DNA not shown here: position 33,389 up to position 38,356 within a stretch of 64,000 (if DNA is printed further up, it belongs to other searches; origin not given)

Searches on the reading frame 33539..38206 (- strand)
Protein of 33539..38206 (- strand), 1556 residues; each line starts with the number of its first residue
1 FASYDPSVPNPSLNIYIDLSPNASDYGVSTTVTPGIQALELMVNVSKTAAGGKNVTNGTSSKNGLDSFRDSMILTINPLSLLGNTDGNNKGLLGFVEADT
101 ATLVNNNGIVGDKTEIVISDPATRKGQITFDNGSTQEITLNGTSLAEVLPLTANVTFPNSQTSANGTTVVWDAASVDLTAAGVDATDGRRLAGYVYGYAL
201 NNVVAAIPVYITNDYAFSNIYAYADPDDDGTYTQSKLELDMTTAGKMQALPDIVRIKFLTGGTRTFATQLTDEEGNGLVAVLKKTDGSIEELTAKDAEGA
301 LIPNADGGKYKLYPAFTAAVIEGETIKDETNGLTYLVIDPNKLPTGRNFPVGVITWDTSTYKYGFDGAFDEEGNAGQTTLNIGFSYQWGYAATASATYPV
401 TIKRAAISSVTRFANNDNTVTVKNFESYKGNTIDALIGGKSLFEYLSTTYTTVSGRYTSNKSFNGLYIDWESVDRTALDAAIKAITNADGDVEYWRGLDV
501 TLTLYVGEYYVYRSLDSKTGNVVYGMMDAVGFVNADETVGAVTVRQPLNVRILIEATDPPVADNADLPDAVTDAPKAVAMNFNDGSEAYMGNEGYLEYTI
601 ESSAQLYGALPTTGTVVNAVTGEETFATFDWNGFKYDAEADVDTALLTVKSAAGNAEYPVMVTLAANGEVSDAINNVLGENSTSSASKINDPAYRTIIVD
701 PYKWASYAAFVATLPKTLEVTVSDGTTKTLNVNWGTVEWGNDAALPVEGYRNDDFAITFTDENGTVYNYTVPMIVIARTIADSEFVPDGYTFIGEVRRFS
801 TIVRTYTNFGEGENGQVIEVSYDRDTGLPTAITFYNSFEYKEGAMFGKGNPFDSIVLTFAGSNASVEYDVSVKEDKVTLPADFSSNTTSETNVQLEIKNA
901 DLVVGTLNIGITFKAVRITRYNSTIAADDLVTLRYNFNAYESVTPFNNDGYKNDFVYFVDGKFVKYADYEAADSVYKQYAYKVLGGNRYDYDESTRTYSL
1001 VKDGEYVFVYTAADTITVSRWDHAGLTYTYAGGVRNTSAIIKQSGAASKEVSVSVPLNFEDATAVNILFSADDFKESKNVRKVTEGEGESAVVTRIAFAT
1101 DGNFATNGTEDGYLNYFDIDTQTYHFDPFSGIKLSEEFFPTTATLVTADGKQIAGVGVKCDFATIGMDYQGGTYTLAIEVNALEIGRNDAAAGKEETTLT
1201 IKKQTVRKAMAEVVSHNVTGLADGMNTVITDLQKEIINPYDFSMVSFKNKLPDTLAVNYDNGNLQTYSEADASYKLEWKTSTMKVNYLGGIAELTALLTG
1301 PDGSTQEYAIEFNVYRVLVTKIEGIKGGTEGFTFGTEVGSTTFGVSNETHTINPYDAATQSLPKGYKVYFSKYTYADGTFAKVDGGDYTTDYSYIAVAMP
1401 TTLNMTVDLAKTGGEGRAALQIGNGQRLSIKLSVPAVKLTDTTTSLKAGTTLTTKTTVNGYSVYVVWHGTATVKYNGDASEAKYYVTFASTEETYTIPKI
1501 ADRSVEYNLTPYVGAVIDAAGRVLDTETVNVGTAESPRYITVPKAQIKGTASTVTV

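Call 6: search_protein_families(library=pfam, proteins=[window:33539-38206:-], max_evalue=1)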
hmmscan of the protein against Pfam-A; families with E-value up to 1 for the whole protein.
window:33539-38206:- (1556 aa): 3 families
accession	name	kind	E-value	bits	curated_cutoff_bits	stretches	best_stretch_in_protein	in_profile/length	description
PF07532.17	Big_4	-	4.2e-05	23.4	22.1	1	712-737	14-39/59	Bacterial Ig-like domain (group 4)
PF24814.1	WD40_Prp19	-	0.00034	20.2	320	1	1008-1124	63-169/281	Prp19 WD40 domain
PF25173.1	Beta-prop_WDR3_1st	-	0.1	12.8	154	1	1077-1124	19-63/184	WDR3 first beta-propeller domain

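Call 7: search_protein_families(library=ncbifam, proteins=[window:33539-38206:-], max_evalue=1)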
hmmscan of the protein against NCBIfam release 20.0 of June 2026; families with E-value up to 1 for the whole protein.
window:33539-38206:- (1556 aa): 0 families
